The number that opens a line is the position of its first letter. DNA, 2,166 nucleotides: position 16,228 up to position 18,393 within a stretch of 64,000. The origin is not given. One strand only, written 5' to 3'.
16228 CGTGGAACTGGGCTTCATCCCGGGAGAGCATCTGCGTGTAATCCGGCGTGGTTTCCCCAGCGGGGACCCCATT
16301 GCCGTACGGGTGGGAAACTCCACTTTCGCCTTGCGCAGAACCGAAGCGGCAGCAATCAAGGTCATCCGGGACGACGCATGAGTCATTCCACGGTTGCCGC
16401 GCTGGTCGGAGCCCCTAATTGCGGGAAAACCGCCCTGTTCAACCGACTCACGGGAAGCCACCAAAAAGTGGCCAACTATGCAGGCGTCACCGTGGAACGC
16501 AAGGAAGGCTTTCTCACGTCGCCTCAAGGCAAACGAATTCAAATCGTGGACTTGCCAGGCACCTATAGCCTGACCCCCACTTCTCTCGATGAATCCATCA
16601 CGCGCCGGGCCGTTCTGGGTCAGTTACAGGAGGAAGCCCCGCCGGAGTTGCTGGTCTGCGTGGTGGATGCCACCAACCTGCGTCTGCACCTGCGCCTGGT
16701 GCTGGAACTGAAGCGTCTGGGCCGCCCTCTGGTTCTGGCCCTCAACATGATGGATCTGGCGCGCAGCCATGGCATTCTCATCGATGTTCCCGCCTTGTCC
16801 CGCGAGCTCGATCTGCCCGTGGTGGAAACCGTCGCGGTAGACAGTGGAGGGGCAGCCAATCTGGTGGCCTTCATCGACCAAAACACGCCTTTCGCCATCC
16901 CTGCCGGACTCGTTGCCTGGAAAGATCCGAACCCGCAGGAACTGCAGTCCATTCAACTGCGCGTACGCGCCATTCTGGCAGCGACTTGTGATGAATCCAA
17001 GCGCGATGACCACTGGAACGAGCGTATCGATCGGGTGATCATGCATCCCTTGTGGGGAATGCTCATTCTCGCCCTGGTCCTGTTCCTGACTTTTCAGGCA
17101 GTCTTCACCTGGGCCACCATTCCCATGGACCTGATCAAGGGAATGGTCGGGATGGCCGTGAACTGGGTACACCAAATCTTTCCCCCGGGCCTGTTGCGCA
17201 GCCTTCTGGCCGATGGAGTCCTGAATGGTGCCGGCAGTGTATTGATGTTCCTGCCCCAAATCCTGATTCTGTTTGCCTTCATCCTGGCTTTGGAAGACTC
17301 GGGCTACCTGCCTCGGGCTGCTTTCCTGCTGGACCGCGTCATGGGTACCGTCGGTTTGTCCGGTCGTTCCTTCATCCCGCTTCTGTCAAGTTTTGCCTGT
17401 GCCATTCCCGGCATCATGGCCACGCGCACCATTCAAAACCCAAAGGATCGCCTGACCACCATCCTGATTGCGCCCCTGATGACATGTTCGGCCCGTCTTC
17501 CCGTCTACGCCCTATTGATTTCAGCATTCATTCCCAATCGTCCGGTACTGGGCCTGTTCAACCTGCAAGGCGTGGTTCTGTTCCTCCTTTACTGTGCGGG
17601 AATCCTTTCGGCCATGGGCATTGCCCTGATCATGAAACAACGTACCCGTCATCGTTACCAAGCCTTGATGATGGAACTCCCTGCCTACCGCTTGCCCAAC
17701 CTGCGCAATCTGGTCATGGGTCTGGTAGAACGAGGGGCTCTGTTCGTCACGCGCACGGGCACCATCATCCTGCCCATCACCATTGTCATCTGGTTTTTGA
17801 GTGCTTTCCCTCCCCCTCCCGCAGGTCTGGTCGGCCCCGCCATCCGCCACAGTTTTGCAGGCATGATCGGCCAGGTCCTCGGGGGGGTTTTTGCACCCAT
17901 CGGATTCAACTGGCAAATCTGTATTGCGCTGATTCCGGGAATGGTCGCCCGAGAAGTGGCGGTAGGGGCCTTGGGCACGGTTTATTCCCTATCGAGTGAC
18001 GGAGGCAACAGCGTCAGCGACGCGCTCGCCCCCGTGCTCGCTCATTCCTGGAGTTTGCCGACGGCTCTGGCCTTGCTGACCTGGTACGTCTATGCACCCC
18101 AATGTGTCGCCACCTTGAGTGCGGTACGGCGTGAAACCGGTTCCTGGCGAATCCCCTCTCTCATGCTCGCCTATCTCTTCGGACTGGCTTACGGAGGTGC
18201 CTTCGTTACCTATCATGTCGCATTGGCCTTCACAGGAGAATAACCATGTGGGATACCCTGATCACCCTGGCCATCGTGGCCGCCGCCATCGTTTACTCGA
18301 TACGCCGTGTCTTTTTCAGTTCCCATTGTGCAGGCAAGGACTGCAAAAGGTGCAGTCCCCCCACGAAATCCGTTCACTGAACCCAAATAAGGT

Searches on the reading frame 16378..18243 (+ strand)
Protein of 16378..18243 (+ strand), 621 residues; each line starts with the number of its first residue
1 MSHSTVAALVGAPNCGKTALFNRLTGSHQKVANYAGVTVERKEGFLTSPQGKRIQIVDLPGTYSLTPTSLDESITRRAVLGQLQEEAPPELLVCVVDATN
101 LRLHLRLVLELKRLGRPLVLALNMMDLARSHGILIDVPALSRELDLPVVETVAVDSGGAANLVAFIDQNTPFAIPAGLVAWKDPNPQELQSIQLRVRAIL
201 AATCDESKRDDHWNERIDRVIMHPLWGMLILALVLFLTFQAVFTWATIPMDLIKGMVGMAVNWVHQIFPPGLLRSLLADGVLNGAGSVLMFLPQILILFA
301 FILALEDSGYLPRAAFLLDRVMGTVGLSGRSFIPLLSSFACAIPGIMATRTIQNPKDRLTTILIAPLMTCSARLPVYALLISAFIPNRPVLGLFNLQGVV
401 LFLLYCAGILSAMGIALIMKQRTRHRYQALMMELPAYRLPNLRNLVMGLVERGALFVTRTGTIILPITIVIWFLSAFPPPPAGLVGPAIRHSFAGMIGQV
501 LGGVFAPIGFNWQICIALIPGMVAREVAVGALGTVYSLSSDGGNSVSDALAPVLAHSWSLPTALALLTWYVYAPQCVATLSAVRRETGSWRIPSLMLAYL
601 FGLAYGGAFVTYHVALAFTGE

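Call 98: find_related_loci(query=window:16378-18243:+, collection=genome_contigs, flank=10000)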
Query window:16378-18243:+ (621 aa) in genome_contigs; peptide patterns used: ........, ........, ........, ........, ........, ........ (x = any residue, [..] = any of these).
600 stretches matched a pattern (row limit reached: there are more); 599 encode a relative of the query (tblastn E <= 1e-3); the best 80 are kept; 80 distinct loci.
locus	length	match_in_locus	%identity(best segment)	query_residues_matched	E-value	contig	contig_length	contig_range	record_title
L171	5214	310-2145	63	8-620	0e+0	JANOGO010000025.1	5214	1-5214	MAG: Pseudomonadota bacterium isolate SOY_64_metabat_165 SOY_64_k141_1730424, whole genome shotgun sequence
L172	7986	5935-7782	62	8-620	0e+0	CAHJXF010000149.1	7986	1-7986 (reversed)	Betaproteobacteria bacterium isolate Lichen_MAGs_lobaria11 genome assembly, contig: NODE_9790_length_7986_cov_3.438488,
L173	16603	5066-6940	61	2-618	0e+0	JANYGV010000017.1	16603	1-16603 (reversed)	MAG: Burkholderiales bacterium isolate 341R_metabinner_85 341R_k141_245288, whole genome shotgun sequence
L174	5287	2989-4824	64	8-620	0e+0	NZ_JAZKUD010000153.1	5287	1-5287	MAG: Accumulibacter sp. isolate UW18 Ga0556162_0081585, whole genome shotgun sequence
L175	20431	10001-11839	62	8-620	0e+0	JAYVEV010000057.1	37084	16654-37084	MAG: Burkholderiales bacterium isolate GL36_UP_metabat_57 GL36_UP_metabat_57_56, whole genome shotgun sequence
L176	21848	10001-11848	62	4-619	0e+0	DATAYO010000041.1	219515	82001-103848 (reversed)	MAG TPA_asm: Steroidobacteraceae bacterium isolate SMAG_U5681 k141_816438, whole genome shotgun sequence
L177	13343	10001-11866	60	1-620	0e+0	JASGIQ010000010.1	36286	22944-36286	MAG: Aquabacterium sp. isolate 5N352 JMF-2111-06-0005.ont.bin.352_9, whole genome shotgun sequence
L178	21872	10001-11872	59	4-621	0e+0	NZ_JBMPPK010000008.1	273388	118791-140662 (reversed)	Undibacterium sp. Tian12W NODE_8_length_273388_cov_44.657609_8, whole genome shotgun sequence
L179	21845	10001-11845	61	4-618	0e+0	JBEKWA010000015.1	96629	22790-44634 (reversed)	MAG: Steroidobacteraceae bacterium isolate SPRUCE 617 SPRUCE_617_15, whole genome shotgun sequence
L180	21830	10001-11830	62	7-616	0e+0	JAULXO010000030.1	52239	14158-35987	MAG: Hylemonella sp. isolate P_HYLE NODE_704_length_52239_cov_1.851992, whole genome shotgun sequence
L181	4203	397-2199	61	8-615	0e+0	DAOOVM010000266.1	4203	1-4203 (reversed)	MAG TPA_asm: Rhodanobacteraceae bacterium isolate AMR_MDS_2441 NODE_11560_length_4203_cov_6.599325, whole genome shotgun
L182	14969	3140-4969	62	8-615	0e+0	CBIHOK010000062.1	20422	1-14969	MAG TPA_asm: uncultured Noviherbaspirillum sp. isolate SRR18156188_binner12_Refined_1 genome assembly, contig: ERZ273368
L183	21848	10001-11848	62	8-620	0e+0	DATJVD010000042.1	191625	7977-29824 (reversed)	MAG TPA_asm: Steroidobacteraceae bacterium isolate SMAG_U15063 k141_2929175, whole genome shotgun sequence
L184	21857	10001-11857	59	2-619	0e+0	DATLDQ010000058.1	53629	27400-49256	MAG TPA_asm: Steroidobacteraceae bacterium isolate SMAG_U14354 k141_6056672, whole genome shotgun sequence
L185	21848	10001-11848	60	8-620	0e+0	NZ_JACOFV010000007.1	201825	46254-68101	Undibacterium jejuense strain KACC 12607 7, whole genome shotgun sequence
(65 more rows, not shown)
